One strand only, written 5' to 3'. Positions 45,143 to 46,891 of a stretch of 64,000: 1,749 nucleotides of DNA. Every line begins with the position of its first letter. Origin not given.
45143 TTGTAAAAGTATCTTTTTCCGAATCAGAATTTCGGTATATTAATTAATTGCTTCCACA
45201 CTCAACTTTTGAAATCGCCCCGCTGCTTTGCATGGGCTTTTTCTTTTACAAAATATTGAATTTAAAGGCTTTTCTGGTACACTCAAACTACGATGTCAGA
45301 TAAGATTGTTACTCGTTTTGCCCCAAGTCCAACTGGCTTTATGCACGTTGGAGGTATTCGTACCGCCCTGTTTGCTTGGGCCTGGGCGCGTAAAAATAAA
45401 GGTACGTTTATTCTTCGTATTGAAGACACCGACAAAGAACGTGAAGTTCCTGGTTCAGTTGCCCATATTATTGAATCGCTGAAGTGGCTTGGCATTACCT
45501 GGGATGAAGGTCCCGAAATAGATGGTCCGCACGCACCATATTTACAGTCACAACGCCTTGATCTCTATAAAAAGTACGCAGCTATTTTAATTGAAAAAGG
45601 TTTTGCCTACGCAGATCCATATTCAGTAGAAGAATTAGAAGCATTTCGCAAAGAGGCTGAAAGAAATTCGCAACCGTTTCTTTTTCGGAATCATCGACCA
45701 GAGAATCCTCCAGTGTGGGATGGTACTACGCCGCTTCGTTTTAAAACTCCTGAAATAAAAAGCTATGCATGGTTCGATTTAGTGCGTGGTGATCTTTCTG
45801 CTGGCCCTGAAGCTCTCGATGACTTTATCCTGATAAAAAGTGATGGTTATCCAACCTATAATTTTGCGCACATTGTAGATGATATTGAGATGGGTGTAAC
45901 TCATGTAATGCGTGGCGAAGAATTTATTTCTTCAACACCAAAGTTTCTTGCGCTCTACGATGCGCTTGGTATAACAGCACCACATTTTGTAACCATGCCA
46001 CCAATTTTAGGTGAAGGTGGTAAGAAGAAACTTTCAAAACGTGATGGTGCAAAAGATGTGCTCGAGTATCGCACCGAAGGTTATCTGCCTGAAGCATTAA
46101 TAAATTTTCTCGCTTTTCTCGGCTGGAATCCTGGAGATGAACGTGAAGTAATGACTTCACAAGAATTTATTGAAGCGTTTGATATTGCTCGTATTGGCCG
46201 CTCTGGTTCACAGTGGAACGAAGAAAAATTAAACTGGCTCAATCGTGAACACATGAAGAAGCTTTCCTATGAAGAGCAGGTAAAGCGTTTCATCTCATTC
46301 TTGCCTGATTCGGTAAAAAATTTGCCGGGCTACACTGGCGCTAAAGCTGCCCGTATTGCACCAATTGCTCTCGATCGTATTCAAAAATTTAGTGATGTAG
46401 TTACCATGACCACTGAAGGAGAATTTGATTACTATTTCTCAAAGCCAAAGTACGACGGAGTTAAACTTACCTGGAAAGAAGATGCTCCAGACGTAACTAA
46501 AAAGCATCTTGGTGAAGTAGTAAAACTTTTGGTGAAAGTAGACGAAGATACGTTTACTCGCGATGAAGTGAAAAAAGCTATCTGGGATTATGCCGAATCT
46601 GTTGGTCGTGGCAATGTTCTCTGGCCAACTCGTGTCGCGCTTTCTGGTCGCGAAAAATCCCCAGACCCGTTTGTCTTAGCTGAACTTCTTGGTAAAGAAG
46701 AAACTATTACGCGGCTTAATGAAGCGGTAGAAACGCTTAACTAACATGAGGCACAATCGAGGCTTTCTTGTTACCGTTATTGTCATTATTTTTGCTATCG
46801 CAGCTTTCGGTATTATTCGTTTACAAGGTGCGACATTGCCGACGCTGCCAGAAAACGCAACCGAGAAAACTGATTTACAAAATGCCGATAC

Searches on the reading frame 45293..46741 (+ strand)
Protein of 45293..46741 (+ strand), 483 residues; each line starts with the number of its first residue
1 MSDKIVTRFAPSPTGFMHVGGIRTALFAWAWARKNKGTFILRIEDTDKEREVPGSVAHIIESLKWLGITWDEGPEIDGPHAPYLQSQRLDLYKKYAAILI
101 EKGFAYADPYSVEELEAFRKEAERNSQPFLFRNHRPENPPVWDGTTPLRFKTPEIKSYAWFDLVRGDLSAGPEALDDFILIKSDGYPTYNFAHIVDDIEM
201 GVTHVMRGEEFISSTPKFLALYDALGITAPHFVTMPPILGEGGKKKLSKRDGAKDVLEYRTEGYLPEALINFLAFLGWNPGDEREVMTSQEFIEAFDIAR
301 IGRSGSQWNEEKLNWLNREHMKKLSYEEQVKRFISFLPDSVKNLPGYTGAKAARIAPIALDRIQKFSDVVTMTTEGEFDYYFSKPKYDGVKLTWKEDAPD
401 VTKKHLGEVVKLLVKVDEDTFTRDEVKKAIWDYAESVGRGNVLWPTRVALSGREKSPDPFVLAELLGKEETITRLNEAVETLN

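Call 104: search_protein_families(library=pfam, proteins=[window:45293-46741:+], max_evalue=0.00001)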
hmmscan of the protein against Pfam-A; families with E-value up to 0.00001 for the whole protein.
window:45293-46741:+ (483 aa): 2 families
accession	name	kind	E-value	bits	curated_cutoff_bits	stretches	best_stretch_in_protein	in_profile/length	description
PF00749.27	tRNA-synt_1c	-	1.4e-91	307.2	23.4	1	4-315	1-314/314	tRNA synthetases class I (E and Q), catalytic domain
PF19269.4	Anticodon_2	-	3.5e-19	70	23.6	1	347-478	11-140/141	Anticodon binding domain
